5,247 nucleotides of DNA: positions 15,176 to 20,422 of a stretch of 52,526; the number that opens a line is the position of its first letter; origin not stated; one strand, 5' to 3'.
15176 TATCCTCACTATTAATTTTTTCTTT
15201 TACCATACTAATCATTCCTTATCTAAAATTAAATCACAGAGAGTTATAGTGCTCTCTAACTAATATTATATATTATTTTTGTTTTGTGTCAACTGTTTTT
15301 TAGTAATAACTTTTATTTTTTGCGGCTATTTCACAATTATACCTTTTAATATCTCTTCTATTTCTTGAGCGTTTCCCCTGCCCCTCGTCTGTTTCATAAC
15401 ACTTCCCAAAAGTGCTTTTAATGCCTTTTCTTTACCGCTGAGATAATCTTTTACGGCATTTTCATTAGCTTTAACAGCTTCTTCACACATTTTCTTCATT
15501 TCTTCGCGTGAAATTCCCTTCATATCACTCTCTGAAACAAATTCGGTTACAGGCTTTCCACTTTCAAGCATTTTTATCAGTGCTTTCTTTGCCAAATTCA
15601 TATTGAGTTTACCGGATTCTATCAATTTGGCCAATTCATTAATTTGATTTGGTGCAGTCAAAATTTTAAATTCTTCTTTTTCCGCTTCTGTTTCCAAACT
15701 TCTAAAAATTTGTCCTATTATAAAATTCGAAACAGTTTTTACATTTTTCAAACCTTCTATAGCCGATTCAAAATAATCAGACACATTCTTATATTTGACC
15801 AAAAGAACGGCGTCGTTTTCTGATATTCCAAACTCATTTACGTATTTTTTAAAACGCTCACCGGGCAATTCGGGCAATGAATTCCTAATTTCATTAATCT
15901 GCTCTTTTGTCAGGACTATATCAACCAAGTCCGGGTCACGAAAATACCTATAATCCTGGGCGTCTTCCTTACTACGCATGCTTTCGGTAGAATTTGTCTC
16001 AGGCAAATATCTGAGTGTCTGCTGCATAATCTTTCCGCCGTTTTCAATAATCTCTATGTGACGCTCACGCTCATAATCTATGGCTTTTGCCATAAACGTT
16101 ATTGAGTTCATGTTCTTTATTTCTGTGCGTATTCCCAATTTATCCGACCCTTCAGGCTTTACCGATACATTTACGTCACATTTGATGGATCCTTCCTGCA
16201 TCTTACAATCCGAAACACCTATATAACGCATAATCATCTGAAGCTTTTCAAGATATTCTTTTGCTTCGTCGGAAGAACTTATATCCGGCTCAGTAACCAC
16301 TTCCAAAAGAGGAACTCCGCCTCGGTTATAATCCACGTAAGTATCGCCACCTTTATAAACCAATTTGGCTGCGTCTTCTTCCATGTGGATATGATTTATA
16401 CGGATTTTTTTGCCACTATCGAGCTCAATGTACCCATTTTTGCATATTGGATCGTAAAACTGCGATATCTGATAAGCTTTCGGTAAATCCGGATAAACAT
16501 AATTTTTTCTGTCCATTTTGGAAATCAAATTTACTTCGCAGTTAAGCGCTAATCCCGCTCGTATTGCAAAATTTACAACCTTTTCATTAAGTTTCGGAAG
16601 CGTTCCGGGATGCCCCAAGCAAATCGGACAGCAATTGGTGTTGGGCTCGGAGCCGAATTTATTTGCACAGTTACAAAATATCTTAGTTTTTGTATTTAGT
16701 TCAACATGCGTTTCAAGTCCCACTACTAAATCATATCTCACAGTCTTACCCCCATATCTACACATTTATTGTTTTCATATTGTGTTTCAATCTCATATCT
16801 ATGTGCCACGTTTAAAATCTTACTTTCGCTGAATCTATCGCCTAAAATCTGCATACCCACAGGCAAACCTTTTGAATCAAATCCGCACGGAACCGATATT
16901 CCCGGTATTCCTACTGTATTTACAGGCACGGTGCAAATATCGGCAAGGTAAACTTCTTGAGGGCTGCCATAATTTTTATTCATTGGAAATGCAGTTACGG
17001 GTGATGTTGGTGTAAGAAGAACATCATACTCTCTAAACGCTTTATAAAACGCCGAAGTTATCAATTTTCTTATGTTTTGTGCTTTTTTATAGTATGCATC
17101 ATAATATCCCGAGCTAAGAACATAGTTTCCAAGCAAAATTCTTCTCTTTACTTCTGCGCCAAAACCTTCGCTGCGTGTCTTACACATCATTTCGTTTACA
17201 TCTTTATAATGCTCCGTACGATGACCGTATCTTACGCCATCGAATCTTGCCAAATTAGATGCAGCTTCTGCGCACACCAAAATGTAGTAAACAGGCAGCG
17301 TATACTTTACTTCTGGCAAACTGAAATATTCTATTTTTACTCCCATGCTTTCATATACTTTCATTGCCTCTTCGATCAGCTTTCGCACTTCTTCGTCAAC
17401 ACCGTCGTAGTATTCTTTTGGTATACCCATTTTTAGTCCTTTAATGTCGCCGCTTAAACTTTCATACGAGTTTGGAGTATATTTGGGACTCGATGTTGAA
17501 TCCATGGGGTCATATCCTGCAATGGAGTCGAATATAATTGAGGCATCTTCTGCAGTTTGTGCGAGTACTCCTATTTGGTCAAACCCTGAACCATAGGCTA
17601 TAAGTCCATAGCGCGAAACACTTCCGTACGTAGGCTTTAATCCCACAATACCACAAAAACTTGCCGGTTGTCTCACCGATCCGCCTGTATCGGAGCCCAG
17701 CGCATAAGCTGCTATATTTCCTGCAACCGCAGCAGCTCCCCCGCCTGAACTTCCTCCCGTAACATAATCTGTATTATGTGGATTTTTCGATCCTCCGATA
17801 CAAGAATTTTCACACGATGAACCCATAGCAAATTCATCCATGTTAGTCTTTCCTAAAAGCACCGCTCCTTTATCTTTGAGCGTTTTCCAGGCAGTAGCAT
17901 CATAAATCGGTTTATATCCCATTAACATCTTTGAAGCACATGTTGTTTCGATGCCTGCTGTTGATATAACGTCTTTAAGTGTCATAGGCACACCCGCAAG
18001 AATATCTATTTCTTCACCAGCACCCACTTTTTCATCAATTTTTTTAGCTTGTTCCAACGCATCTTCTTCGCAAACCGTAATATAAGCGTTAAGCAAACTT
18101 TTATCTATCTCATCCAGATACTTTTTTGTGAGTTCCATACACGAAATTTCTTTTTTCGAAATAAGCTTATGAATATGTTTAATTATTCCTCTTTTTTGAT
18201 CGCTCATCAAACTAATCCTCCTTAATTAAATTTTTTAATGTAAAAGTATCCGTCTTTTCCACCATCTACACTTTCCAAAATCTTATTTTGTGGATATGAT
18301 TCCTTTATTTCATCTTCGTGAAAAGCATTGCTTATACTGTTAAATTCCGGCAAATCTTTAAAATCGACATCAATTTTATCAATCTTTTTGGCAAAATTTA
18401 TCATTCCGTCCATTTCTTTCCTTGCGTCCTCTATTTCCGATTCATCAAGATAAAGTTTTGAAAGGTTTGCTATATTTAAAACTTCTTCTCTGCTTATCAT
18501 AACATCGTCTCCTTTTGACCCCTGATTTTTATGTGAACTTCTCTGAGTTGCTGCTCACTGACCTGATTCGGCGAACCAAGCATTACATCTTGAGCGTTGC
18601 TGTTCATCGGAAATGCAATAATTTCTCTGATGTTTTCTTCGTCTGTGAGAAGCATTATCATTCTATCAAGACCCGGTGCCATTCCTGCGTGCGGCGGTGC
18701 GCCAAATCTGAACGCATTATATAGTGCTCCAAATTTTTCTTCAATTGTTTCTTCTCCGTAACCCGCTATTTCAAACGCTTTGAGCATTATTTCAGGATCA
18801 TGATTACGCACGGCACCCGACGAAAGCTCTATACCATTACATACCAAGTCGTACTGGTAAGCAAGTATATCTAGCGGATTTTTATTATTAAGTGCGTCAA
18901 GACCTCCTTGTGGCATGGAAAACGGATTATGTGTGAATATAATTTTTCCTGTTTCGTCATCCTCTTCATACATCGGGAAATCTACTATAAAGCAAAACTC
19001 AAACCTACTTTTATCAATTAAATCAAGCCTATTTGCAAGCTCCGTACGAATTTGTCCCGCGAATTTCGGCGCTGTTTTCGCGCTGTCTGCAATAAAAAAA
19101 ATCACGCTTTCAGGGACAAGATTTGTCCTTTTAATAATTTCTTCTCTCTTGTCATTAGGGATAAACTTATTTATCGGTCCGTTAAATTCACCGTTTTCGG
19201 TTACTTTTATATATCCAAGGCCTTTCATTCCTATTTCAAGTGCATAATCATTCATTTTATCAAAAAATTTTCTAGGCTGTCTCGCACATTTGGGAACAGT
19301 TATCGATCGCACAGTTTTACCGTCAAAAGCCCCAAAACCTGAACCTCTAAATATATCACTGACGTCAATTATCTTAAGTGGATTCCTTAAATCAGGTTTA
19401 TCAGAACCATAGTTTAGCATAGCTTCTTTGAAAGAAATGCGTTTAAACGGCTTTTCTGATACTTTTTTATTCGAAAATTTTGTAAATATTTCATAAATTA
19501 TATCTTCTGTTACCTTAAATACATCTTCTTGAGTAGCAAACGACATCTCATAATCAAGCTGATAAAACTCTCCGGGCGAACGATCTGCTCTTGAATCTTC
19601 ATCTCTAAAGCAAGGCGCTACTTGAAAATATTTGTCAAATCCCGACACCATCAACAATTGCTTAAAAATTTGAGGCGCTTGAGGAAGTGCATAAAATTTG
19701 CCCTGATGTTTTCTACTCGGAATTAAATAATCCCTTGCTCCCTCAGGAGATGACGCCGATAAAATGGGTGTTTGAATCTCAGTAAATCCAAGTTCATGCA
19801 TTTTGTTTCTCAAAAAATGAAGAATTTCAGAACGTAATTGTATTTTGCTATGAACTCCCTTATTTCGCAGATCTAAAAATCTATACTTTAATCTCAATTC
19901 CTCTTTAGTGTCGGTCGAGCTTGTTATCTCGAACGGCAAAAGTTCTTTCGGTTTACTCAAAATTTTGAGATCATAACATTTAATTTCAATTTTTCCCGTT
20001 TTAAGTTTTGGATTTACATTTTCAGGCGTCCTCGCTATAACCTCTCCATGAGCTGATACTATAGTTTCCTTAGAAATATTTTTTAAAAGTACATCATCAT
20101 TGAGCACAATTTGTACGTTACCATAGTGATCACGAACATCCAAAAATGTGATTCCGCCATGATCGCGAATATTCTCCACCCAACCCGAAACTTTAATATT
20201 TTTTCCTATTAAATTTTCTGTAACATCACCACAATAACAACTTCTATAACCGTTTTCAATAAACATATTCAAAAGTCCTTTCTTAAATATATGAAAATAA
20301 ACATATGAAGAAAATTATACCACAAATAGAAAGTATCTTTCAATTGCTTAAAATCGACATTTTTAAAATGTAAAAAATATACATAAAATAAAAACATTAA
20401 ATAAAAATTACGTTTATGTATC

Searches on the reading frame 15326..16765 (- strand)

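Call 18: search_protein_families(library=pfam, proteins=[window:15326-16765:-], max_evalue=0.00001)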
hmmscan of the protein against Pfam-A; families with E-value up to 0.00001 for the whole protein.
window:15326-16765:- (479 aa): 2 families
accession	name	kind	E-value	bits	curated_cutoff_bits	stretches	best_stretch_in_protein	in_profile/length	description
PF02934.20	GatB_N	-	1.4e-118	395.5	23.4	1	13-290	1-276/277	GatB/GatE catalytic domain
PF02637.23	GatB_Yqey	-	2e-32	112.5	27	1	330-475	1-146/148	GatB domain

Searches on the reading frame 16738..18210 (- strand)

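Call 18: search_protein_families(library=pfam, proteins=[window:16738-18210:-], max_evalue=0.00001)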
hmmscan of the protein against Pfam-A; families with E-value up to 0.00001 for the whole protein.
window:16738-18210:- (490 aa): 1 family
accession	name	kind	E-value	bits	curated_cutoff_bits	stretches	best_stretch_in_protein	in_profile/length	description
PF01425.27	Amidase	-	3.2e-149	498.2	27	1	26-466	1-445/445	Amidase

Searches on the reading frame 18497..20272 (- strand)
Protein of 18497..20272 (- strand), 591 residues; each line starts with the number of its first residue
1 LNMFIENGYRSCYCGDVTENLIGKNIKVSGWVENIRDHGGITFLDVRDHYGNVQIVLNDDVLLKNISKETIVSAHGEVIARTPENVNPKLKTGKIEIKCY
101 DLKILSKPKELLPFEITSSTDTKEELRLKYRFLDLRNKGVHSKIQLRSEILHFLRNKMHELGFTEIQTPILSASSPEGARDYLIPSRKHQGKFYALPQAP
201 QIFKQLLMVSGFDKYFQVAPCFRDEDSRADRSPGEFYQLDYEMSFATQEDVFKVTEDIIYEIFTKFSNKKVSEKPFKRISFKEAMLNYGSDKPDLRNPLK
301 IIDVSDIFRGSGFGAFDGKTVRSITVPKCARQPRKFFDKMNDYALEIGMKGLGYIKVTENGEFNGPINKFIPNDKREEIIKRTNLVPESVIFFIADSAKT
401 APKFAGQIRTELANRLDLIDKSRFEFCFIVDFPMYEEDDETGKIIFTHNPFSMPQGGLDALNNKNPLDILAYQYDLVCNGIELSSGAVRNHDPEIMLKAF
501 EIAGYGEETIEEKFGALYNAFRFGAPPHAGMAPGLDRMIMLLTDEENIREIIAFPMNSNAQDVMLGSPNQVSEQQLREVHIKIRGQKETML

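Call 18: search_protein_families(library=pfam, proteins=[window:18497-20272:-], max_evalue=0.00001)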
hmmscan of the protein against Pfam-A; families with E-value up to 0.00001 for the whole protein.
window:18497-20272:- (591 aa): 3 families
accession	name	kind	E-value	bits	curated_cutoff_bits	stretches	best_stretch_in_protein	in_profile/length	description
PF00152.25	tRNA-synt_2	-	5.5e-113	377.5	25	1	123-557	1-307/308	tRNA synthetases class II (D, K and N)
PF02938.19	GAD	-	3.3e-16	59.7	23.4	1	317-402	7-92/95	GAD domain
PF01336.31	tRNA_anti-codon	-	6.6e-14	52.1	27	1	27-105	2-75/75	OB-fold nucleic acid binding domain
